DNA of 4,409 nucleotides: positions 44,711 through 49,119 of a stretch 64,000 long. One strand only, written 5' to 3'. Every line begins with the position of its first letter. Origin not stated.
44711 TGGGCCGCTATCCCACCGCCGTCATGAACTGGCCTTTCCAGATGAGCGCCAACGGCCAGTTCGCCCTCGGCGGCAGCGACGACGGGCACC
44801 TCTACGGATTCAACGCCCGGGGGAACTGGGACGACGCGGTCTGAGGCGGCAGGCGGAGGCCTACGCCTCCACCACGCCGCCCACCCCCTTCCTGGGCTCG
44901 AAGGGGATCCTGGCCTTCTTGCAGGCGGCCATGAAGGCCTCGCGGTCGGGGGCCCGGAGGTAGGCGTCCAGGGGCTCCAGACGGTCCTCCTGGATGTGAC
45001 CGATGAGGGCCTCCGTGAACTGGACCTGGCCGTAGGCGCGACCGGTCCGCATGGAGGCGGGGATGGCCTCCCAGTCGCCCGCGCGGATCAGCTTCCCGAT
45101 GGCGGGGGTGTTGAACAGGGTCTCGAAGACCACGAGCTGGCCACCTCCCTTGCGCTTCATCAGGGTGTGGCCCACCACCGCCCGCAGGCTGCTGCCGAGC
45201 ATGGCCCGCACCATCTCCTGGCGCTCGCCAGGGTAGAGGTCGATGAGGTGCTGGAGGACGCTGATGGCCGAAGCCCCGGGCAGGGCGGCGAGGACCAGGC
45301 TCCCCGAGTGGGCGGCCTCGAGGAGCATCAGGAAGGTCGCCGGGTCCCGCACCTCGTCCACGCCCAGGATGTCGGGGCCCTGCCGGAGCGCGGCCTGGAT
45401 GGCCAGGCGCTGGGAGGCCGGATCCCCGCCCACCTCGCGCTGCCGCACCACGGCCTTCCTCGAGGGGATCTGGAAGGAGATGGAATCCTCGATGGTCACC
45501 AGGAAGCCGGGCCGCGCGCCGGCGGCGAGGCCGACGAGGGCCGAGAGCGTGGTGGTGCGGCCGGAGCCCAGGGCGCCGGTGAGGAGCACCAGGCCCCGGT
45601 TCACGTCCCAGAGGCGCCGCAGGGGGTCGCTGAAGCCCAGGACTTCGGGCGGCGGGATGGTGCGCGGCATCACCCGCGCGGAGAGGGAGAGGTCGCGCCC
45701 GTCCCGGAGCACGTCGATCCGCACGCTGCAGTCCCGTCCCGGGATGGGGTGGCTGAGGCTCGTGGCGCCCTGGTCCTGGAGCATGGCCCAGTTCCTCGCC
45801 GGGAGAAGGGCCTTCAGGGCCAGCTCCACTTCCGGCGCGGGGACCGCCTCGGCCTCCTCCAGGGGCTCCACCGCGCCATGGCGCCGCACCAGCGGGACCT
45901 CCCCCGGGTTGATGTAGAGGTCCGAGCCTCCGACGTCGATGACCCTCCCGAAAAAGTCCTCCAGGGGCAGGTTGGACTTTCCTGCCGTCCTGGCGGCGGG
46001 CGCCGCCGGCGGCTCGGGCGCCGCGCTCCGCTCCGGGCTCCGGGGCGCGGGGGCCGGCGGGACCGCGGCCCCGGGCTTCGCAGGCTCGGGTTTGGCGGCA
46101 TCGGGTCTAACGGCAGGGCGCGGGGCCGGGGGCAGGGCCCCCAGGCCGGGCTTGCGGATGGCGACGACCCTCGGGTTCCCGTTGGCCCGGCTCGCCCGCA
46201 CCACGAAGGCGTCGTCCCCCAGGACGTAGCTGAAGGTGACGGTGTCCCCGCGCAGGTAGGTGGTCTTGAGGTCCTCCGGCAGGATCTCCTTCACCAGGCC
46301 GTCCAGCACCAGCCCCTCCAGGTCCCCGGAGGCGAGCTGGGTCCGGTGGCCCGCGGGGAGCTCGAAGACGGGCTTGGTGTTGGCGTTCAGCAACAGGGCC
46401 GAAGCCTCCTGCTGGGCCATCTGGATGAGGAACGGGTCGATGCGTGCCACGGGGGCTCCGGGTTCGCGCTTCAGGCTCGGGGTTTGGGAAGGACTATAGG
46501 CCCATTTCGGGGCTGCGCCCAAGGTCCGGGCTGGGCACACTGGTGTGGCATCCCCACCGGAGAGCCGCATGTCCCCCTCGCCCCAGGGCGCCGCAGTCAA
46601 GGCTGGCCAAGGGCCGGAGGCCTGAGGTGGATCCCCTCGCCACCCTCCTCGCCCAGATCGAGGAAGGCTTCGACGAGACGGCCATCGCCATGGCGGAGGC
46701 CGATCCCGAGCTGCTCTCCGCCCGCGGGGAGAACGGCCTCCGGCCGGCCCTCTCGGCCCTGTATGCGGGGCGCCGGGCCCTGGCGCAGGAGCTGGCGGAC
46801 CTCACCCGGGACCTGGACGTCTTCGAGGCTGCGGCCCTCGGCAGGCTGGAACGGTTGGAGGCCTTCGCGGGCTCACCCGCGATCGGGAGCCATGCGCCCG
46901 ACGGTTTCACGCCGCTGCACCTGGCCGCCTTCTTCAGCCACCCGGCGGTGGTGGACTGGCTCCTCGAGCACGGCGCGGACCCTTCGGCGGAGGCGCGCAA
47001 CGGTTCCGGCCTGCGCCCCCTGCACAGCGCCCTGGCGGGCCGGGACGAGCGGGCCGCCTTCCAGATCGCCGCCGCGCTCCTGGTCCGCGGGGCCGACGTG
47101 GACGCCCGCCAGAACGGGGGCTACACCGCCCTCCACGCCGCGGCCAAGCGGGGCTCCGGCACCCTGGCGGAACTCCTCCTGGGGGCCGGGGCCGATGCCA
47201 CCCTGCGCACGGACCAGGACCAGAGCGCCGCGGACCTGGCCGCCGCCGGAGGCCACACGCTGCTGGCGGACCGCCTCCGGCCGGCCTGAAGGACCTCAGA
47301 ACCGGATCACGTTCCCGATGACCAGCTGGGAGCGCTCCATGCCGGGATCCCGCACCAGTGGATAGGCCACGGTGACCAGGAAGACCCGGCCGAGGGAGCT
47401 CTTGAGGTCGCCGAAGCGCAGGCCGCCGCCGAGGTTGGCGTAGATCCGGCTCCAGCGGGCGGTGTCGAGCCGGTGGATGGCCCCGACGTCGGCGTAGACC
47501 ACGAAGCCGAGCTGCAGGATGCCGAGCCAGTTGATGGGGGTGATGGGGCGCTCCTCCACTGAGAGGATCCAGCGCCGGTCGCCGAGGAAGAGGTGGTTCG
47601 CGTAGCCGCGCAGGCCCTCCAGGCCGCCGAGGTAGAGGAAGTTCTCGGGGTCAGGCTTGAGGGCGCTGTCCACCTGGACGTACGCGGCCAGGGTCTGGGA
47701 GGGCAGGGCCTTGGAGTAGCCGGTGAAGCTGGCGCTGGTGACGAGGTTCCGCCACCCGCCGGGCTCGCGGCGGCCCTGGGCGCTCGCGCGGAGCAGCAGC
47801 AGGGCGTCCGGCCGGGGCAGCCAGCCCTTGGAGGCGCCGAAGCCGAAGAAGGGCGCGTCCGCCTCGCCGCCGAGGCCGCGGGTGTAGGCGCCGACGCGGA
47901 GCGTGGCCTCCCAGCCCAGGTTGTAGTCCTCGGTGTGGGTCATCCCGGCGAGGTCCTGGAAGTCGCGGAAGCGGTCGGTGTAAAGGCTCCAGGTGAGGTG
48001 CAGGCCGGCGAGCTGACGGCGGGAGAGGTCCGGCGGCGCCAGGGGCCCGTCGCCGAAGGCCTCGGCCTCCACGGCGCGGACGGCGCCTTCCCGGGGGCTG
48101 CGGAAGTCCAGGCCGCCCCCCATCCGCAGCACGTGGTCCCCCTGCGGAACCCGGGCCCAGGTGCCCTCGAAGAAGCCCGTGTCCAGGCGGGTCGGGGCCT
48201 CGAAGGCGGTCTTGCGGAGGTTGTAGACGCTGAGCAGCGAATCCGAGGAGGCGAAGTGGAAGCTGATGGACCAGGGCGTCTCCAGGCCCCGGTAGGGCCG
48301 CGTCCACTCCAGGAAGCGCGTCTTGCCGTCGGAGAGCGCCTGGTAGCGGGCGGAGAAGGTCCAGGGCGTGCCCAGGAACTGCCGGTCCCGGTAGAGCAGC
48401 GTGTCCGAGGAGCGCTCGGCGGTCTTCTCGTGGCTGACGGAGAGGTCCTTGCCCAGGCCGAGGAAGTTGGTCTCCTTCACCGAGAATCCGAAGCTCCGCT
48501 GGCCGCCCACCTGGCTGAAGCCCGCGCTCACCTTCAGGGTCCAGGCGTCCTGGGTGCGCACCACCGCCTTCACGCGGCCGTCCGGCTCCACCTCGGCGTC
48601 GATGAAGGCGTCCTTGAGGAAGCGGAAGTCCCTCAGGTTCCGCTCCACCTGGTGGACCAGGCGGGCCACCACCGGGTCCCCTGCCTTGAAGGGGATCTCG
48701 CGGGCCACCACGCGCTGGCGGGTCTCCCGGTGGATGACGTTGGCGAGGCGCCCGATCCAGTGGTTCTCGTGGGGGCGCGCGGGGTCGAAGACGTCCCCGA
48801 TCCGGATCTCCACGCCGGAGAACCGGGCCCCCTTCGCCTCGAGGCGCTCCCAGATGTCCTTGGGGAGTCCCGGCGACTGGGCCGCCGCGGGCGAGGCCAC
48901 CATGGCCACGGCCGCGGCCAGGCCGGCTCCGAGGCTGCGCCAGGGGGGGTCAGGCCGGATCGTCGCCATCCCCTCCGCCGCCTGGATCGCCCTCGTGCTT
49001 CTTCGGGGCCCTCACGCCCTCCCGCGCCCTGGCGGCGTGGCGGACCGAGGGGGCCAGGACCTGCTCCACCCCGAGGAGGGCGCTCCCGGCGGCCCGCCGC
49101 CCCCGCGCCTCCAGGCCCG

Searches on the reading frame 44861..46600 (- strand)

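Call 24: search_protein_families(library=ncbifam, proteins=[window:44861-46600:-], max_evalue=0.00001)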
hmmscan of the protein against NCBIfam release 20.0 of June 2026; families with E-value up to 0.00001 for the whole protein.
window:44861-46600:- (579 aa): 14 families
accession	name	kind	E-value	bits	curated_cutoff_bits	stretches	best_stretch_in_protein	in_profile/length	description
TIGR01420.1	pilT_fam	subfamily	2.4e-68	230.9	319.1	1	213-553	2-341/343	PilT/PilU family type 4a pilus ATPase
TIGR02525.1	plasmid_TraJ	equivalog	3.6e-23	82.1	368.3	1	298-495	112-312/372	plasmid transfer ATPase TraJ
NF041000.1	ATPase_ComGA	equivalog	4.2e-18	65.3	300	1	327-457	120-247/267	competence type IV pilus ATPase ComGA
TIGR02533.1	type_II_gspE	equivalog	3e-16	59.2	630.25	1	326-481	234-379/486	type II secretion system ATPase GspE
NF053534.1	T4PilAsmATPsTfpB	equivalog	6.2e-15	54.6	850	1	327-455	324-452/584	type IV pilus assembly ATPase TfpB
NF007755.0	PRK10436.1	equivalog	2e-13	49.8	617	1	332-483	216-357/465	type II secretion system protein GspE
TIGR02538.1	type_IV_pilB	equivalog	9.9e-13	47.5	675.65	1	335-455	316-432/564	type IV-A pilus assembly ATPase PilB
TIGR02524.1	dot_icm_DotB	equivalog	2.5e-10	40.1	463.3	1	307-519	106-323/358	Dot/Icm type IV secretion system ATPase DotB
NF010425.0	PRK13851.1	equivalog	4.2e-08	32.4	461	1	335-456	162-284/344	type IV secretion system protein VirB11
TIGR02782.1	TrbB_P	equivalog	1.6e-06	27.6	304.55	1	337-476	138-276/303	P-type conjugative transfer ATPase TrbB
TIGR03819.1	heli_sec_ATPase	hypoth_equivalog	2.9e-06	26.7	373.15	1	334-434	177-281/340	TadA family conjugal transfer-associated ATPase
NF010407.0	PRK13833.1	subfamily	6.1e-06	25.9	499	1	335-477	144-284/323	conjugal transfer protein TrbB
TIGR02788.1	VirB11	equivalog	6.1e-06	25.5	249.95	1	336-435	145-247/308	P-type DNA transfer ATPase VirB11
NF058587.1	archaellum_moto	equivalog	9.3e-06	24.6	550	0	338-452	278-393/527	archaellum flagellar ATPase motor FlaI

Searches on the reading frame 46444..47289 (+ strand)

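Call 24: search_protein_families(library=ncbifam, proteins=[window:46444-47289:+], max_evalue=0.00001)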
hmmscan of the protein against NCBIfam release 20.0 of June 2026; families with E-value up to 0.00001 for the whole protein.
window:46444-47289:+ (281 aa): 4 families
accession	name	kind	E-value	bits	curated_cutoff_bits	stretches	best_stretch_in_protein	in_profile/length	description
NF041931.2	MzaA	equivalog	5.7e-13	48.6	800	1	213-278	22-87/726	MZA anti-phage system associated sigma-70 family RNA polymerase sigma factor MzaA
NF043023.1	T4SS_AnkH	equivalog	1.5e-07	30.5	600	0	206-261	45-100/467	Dot/Icm T4SS effector AnkH/LegA3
NF043022.1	T4SS_AnkG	equivalog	3.4e-07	29.4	500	0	123-236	331-446/455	Dot/Icm T4SS effector AnkG/AnkZ/LegA7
NF043029.1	T4SS_AnkY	equivalog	4.8e-07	28.6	600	0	205-267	470-532/543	Dot/Icm T4SS effector AnkY/LegA9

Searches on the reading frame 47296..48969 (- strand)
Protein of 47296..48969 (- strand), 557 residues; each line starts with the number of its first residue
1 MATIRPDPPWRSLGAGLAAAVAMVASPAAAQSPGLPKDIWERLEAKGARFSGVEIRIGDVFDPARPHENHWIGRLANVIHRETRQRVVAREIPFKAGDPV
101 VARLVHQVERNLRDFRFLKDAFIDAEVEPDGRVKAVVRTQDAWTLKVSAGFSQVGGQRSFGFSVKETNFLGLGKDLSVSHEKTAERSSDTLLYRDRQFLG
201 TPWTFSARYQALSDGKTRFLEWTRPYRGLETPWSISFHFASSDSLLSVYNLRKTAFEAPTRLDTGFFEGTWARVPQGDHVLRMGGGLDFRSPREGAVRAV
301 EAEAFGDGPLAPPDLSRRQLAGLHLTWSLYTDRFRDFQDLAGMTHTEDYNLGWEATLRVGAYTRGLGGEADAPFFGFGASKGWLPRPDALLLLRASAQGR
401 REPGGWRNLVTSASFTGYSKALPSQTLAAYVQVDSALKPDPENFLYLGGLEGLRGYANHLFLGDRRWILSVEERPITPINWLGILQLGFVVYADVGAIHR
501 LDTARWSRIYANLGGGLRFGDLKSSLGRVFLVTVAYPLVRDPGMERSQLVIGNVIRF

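Call 24: search_protein_families(library=ncbifam, proteins=[window:47296-48969:-], max_evalue=0.00001)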
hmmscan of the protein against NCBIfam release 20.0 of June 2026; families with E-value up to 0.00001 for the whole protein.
window:47296-48969:- (557 aa): 1 family
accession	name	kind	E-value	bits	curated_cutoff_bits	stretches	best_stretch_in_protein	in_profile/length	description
TIGR03303.1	OM_YaeT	equivalog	1.7e-12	46.5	297.15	1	82-250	334-504/741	outer membrane protein assembly factor BamA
